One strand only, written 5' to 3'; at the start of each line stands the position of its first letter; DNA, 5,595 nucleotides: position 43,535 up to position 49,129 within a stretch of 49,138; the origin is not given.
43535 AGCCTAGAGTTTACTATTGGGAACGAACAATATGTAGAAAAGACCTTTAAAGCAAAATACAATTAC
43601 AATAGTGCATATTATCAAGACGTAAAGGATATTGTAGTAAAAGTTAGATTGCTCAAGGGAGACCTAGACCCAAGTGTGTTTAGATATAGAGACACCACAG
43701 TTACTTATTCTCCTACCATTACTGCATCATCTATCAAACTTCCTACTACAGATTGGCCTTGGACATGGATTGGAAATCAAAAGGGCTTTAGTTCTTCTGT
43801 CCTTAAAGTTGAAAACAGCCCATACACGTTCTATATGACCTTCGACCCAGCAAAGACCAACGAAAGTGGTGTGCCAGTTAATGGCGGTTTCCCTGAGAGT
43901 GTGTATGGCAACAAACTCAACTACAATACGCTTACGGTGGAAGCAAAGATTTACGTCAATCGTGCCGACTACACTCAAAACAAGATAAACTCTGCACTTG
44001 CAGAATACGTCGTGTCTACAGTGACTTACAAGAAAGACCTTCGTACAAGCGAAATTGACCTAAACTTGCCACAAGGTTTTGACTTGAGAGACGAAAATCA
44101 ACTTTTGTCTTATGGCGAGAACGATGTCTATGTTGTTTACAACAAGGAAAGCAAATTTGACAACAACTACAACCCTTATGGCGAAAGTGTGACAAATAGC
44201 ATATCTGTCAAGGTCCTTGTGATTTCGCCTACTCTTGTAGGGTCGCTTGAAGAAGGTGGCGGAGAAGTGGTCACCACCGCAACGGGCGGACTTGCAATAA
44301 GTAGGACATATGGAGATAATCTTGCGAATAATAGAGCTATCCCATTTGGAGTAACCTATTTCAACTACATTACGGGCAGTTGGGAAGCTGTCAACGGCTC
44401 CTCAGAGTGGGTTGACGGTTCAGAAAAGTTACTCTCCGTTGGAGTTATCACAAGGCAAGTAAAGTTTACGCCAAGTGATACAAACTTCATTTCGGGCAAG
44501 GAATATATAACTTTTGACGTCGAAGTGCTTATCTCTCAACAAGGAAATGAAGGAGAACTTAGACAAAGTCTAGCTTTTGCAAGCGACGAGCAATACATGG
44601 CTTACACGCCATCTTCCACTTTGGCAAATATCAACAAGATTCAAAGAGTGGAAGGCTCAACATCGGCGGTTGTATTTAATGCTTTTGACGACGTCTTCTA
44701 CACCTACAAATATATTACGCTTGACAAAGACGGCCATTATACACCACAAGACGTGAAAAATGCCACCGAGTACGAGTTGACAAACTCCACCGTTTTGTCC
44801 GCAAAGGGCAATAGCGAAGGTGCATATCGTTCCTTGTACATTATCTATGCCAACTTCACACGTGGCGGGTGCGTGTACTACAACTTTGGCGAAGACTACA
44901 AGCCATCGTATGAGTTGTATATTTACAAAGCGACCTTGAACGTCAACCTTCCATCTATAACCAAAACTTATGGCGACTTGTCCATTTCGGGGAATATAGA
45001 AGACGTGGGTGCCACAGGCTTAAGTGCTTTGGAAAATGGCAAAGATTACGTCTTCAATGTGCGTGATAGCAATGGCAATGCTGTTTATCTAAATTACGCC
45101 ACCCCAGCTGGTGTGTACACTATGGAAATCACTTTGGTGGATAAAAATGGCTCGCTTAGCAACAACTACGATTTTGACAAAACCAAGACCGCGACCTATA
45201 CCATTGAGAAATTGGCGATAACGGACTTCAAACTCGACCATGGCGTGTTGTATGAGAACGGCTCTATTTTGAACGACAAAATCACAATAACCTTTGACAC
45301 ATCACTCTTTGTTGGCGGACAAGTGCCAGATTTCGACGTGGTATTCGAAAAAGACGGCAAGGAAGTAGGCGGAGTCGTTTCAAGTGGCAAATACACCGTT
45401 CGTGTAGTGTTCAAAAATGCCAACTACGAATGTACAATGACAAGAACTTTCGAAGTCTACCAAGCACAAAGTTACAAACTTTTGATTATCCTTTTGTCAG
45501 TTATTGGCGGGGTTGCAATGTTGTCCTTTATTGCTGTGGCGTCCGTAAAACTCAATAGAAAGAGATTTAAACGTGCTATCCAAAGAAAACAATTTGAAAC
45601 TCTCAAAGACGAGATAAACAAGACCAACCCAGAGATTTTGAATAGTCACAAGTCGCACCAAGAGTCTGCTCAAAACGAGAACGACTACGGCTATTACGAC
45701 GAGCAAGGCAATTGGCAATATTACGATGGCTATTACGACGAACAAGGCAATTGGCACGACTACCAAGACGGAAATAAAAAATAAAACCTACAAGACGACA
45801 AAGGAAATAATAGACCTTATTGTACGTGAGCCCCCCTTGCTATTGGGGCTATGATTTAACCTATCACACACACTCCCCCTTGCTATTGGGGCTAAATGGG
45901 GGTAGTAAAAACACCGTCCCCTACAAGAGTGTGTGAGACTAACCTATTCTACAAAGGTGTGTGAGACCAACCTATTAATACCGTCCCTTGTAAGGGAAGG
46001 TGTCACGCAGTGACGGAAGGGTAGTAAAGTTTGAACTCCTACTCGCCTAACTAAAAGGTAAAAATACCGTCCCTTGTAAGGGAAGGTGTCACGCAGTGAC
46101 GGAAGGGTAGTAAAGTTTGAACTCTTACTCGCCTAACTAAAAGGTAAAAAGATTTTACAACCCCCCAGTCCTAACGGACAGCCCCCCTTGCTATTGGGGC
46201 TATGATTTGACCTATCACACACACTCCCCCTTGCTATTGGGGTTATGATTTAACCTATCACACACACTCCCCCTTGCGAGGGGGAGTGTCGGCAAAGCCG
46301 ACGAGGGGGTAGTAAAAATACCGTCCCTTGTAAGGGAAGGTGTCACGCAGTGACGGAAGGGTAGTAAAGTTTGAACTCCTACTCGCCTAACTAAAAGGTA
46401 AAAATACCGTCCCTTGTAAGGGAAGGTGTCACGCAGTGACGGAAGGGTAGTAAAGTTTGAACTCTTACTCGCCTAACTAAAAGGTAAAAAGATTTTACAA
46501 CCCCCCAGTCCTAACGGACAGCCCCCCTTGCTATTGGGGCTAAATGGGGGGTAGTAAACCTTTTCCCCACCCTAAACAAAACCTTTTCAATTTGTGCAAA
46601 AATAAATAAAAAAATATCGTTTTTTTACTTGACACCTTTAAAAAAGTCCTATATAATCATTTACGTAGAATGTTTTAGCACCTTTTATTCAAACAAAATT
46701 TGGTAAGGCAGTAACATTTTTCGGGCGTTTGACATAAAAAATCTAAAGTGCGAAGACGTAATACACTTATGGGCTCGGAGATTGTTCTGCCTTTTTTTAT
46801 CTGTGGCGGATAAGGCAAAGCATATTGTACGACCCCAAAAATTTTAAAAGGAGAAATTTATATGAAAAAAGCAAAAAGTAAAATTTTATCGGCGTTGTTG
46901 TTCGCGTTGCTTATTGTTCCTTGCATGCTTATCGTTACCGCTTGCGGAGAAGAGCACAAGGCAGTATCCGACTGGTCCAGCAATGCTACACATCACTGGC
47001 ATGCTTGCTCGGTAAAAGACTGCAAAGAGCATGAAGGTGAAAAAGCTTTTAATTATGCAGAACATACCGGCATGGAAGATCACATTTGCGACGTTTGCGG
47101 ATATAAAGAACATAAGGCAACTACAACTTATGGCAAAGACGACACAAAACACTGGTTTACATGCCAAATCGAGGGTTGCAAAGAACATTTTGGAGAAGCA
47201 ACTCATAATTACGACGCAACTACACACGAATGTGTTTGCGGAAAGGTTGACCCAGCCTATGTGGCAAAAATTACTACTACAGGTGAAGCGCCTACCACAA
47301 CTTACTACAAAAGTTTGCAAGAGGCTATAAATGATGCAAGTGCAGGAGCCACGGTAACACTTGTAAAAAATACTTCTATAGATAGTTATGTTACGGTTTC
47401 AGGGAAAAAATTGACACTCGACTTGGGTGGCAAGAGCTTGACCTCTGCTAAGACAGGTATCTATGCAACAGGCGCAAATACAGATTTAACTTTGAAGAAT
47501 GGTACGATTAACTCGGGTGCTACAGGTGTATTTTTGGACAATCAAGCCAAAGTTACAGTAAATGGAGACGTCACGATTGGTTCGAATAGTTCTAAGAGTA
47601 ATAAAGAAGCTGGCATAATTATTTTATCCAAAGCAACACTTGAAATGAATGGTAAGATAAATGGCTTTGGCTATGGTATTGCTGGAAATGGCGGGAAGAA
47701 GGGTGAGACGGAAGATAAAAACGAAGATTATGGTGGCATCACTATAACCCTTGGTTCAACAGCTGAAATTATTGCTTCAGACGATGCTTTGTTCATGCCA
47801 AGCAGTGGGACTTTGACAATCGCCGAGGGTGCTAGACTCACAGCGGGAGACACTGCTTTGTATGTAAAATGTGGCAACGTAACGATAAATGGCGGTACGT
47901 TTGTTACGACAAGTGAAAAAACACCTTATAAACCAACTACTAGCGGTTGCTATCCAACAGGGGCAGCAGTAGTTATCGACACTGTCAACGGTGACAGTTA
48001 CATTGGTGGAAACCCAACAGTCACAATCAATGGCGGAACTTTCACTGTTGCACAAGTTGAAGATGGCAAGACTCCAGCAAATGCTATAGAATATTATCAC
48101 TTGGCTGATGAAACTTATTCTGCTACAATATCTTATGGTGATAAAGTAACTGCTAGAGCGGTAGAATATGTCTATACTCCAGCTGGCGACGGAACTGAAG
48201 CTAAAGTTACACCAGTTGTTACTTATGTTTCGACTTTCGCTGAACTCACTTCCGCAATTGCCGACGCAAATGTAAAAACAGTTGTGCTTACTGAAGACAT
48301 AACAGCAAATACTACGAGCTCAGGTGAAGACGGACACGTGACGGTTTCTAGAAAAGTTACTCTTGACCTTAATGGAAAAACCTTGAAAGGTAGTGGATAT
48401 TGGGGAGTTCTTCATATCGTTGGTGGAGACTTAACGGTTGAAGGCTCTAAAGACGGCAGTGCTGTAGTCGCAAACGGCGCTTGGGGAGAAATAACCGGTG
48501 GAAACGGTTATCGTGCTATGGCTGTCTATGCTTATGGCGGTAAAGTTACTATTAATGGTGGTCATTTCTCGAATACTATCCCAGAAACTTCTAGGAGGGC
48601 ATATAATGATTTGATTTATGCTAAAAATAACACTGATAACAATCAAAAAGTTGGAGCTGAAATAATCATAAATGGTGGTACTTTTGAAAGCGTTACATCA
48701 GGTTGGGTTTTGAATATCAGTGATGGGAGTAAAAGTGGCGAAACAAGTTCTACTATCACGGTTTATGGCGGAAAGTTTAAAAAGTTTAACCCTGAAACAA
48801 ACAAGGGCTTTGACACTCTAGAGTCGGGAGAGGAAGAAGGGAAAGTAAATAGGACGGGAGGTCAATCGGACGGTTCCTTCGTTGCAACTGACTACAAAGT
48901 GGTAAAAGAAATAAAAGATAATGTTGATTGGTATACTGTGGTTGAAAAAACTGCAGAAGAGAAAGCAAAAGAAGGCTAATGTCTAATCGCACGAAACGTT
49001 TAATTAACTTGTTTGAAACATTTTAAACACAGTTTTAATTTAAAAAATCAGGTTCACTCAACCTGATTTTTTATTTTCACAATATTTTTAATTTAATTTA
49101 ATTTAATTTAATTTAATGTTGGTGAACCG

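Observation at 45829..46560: GC-rich mosaic of hairpin-forming repeat modules immediately downstream of the giant gene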

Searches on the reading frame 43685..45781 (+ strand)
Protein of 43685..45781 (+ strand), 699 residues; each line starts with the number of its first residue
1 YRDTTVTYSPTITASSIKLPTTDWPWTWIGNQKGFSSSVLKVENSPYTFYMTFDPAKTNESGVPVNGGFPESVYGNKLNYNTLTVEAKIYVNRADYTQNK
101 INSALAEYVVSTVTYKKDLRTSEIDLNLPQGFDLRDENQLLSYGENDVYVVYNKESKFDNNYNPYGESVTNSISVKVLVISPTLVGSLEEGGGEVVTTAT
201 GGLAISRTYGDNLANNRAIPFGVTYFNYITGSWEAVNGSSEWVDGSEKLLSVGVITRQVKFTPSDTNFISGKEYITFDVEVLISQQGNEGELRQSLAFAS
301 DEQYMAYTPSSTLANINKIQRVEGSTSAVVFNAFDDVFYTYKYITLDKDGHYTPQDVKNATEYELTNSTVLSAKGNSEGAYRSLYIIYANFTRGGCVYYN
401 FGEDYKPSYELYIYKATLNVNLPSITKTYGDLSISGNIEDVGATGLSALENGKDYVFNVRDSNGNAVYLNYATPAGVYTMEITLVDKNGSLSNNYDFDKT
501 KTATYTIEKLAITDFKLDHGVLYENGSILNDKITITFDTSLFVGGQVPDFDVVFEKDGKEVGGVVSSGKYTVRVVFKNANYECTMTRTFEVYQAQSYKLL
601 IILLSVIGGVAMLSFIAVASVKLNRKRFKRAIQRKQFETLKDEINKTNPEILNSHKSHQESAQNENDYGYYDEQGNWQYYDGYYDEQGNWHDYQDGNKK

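Call 35: find_homologous_proteins(query=window:43685-45781:+)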
Query window:43685-45781:+ (699 aa): 1 proteins with E <= 0.001 among 8000 candidates.
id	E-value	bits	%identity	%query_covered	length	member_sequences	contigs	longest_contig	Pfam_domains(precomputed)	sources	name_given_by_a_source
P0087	6.8e-154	532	42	90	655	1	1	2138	-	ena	-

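Call 36: find_encoding_contigs(protein=P0087, flank=10000)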
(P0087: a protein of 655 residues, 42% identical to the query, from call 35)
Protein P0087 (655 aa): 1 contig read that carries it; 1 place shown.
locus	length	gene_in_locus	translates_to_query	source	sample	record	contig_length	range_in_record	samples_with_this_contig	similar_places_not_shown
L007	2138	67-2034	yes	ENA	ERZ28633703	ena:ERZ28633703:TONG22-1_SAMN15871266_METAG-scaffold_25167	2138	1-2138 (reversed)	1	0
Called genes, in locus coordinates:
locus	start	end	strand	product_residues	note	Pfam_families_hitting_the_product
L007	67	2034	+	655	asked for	-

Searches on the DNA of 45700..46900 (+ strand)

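Call 9: search_rna_families(source=window, start=45700, end=46900, threshold=evalue, max_evalue=10)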
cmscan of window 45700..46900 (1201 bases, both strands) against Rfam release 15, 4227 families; matches with E-value up to 10: 15.
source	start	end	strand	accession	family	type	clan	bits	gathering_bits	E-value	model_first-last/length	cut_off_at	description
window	46316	46431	+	RF04302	mir-506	Gene; miRNA;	CL00140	30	84.5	0.00053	1-81/81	no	mir-506 microRNA precursor family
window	45976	46091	+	RF04302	mir-506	Gene; miRNA;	CL00140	28.9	84.5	0.0011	1-81/81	no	mir-506 microRNA precursor family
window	46206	46358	+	RF01055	Molybdenum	Cis-reg; riboswitch;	-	23.8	36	0.0051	1-135/135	no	Molybdenum/Tungsten riboswitch aptamer (Moco RNA motif)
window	46486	46565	-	RF03871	mir-5681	Gene; miRNA;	-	19.9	88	0.37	1-61/61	no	mir-5681 microRNA precursor family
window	46388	46590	+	RF01459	rliE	Gene; sRNA;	-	19.8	90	1.5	1-222/222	no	Listeria sRNA rliE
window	46487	46564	+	RF00756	mir-299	Gene; miRNA;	-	19.6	67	0.48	1-63/63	no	mir-299 microRNA precursor family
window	46316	46431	+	RF04286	mir-513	Gene; miRNA;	CL00136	19.4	72.1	0.56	1-82/82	no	mir-513 microRNA precursor family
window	46487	46564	-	RF00756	mir-299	Gene; miRNA;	-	18.2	67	1.2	1-63/63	no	mir-299 microRNA precursor family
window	46243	46298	+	RF00127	t44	Gene; sRNA;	-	18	44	1.1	1-95/95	no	t44 RNA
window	45979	46088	+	RF00721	MIR475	Gene; miRNA;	-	17.7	70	4.2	1-128/128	no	MIR475 microRNA precursor family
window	46544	46625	+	RF04184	BTnc060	Gene; sRNA;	-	17.5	228.9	6.6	1-213/213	no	Bacteroides sRNA BTnc060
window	46572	46622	-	RF00900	mir-255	Gene; miRNA;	-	17.4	50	6.6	1-59/59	no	mir-255 microRNA precursor family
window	46217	46293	-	RF03370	mir-2566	Gene; miRNA;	-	16.6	86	9.1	1-83/83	no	mir-2566 microRNA precursor family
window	46532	46673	-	RF03532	SQ2397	Cis-reg;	-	15.3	100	7.9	1-243/243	no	Cis-regulator of HTH transcription factor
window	46314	46387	-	RF02694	RalA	Gene; sRNA;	-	14.3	170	2.7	1-179/179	no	RalR antitoxin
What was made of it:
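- On Any Rfam 15 RNA family: In the region the best hits are mir-506 at 30 bits against 84.5, and Moco at 23.8 against 36 (call 9).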

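Call 15: search_dna_similar(query=window:45785-46861:+, collection=phages, mode=distant, max_evalue=0.01)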
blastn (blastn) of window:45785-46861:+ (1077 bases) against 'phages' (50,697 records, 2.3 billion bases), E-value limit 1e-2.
No match.

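Call 16: search_dna_similar(query=window:45785-46861:+, collection=plasmids, mode=distant, max_evalue=0.01)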
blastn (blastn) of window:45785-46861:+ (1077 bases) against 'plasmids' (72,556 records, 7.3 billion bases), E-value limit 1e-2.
No match.
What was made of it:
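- Tried and rejected: Phages and plasmids in 'distant' mode gave no match (calls 15, 16).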

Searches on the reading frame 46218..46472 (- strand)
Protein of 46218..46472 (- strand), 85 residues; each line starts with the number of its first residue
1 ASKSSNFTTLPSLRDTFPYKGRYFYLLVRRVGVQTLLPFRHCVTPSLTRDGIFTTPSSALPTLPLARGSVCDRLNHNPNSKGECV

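Call 75: search_protein_representatives(protein=window:46218-46472:-)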
Query: 85 residues. Proteins with E-value up to 0.001 (for the whole library): 3; up to 1e-10: 1; up to 1e-30: 0. The best 3 are listed.
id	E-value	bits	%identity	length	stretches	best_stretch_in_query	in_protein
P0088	3.2e-18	81.6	46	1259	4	14-33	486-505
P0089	1.1e-08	51.2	30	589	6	14-60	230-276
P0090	2.7e-08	50.0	30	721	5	10-57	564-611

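Call 77: find_encoding_contigs(protein=P0089, flank=3000, max_places=3)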
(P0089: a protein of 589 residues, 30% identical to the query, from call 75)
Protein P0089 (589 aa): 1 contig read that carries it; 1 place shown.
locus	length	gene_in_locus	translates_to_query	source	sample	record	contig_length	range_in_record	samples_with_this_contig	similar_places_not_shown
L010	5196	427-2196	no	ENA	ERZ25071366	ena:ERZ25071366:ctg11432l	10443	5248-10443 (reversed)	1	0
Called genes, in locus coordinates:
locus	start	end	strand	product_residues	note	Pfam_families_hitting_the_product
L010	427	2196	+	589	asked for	PF13947:GUB_WAK_bind (faint), PF20020:DUF6431 (faint)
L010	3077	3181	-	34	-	-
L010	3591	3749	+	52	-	-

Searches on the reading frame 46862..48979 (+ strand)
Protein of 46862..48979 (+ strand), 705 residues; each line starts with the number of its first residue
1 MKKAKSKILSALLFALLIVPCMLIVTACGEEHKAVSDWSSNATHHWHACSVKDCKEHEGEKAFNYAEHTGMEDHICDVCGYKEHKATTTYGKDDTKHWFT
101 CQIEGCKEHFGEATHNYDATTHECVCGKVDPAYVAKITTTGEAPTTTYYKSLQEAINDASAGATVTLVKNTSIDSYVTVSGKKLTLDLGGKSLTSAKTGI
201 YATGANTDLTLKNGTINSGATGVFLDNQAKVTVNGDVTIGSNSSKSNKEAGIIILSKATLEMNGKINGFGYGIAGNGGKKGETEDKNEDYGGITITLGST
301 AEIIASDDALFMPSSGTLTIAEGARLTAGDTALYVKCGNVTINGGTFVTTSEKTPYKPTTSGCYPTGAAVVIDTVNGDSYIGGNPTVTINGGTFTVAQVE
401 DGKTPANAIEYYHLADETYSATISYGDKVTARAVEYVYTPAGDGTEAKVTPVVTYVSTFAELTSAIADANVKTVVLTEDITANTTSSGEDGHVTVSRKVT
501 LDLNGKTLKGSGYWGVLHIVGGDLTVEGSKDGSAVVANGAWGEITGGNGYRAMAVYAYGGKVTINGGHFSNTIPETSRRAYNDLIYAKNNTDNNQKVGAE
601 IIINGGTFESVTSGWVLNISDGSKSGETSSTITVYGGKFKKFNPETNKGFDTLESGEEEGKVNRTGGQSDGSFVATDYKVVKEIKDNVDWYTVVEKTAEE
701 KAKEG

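Call 10: search_protein_families(library=pfam, proteins=[window:46862-48979:+])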
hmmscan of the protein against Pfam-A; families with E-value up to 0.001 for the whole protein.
window:46862-48979:+ (705 aa): 2 families
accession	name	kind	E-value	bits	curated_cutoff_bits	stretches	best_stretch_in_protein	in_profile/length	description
PF20585.4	Pectate_lyase_5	-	8.2e-09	36.1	24.3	1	454-522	2-62/126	Putative pectate lyase-like adhesive domain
PF23895.1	Phage_zn_bind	-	0.00022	21.7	27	0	23-65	19-58/69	Phage zinc binding domain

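Call 13: find_encoding_contigs(protein=window:46862-48979:+, flank=10000, max_places=10)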
Protein window:46862-48979:+ (705 aa): no gene with exactly this product is on record in the collection.
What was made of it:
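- Tried and rejected: The exact 705-aa downstream protein is not on record (call 13).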

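Call 23: find_homologous_proteins(query=window:46862-48979:+)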
Query window:46862-48979:+ (705 aa): 86 proteins with E <= 0.001 among 8000 candidates.
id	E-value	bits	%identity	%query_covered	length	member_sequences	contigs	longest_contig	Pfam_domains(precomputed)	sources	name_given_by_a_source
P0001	0.0e+0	1567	100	100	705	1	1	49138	PF20585.5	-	-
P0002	4.0e-138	480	62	26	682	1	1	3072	-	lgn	-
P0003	2.4e-68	250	35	62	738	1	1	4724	-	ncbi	-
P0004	1.4e-63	234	34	62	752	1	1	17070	-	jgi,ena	jgi:hypothetical protein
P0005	6.4e-39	152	33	76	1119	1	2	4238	PF20585.5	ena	-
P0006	6.2e-28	116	33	66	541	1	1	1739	-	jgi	jgi:hypothetical protein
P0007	1.4e-25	108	31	36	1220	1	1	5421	PF18676.7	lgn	-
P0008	4.5e-24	103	35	35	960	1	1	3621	PF03442.21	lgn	-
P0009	1.1e-22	99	36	36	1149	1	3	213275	PF18998.7,PF00395.26,PF02368.25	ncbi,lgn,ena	-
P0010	1.3e-22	98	35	34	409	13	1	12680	-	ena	-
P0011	4.8e-22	97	29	70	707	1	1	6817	PF20585.5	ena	-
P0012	3.0e-21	94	34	36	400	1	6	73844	-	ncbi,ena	-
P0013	2.6e-19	87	34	35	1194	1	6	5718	PF18998.7,PF00395.26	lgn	-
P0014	4.2e-19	87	34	35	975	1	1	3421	PF03442.21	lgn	-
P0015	2.0e-18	85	27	71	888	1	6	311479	-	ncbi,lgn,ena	-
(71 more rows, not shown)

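Call 24: find_encoding_contigs(protein=P0002, flank=10000)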
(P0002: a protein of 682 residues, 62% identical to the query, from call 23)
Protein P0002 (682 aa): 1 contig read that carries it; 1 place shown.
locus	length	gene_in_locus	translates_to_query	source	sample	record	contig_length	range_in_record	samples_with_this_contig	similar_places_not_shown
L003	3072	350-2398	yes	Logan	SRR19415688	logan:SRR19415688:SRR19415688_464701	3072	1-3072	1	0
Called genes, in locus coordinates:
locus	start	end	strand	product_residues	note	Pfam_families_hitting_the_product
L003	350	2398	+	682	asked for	-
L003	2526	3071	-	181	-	?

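Call 25: find_encoding_contigs(protein=P0003, flank=10000)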
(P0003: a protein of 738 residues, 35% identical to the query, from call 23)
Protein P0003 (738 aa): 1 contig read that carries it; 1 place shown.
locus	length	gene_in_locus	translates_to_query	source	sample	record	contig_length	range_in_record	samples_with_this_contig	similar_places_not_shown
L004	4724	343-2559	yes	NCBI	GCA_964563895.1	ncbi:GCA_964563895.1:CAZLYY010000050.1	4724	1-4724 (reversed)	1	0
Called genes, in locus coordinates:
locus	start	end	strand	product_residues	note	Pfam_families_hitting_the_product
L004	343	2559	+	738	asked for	-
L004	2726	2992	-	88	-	PF21645:FakA-like_M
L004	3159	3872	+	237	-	PF00005:ABC_tran, PF02463:SMC_N (weak), PF13555:AAA_29 (weak), PF13304:AAA_21 (faint)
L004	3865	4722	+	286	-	?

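Call 26: find_encoding_contigs(protein=P0004, flank=10000)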
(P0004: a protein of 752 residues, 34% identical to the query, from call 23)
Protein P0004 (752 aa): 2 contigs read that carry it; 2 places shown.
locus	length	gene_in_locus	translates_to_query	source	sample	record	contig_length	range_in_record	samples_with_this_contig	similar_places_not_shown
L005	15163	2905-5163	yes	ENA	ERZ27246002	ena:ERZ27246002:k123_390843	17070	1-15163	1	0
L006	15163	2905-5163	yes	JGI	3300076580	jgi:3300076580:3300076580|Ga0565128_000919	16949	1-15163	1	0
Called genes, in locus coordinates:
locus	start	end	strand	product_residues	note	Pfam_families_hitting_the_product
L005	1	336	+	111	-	?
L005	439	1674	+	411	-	-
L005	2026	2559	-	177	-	PF03602:Cons_hypoth95, PF05175:MTS, PF02086:MethyltransfD12 (faint), PF13847:Methyltransf_31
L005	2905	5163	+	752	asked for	-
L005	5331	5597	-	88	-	PF21645:FakA-like_M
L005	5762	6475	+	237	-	PF01078:Mg_chelatase (faint), PF00005:ABC_tran, PF02463:SMC_N (faint), PF13304:AAA_21 (faint)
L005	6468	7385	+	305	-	PF01458:SUFBD_core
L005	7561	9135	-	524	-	PF00133:tRNA-synt_1 (weak), PF09334:tRNA-synt_1g, PF19303:Anticodon_3, PF08264:Anticodon_1 (weak)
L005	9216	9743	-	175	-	PF02580:Tyr_Deacylase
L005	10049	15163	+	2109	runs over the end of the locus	PF18676:MBG_2 (weak)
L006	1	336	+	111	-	?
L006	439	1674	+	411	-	-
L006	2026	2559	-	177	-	PF03602:Cons_hypoth95, PF05175:MTS, PF02086:MethyltransfD12 (faint), PF13847:Methyltransf_31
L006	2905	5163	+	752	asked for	-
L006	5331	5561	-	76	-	-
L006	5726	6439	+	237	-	PF01078:Mg_chelatase (faint), PF00005:ABC_tran, PF02463:SMC_N (faint), PF13304:AAA_21 (faint)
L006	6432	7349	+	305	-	PF01458:SUFBD_core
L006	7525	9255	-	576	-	PF00133:tRNA-synt_1, PF09334:tRNA-synt_1g, PF19303:Anticodon_3, PF08264:Anticodon_1 (weak)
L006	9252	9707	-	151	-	PF02580:Tyr_Deacylase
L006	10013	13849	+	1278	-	-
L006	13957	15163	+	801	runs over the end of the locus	-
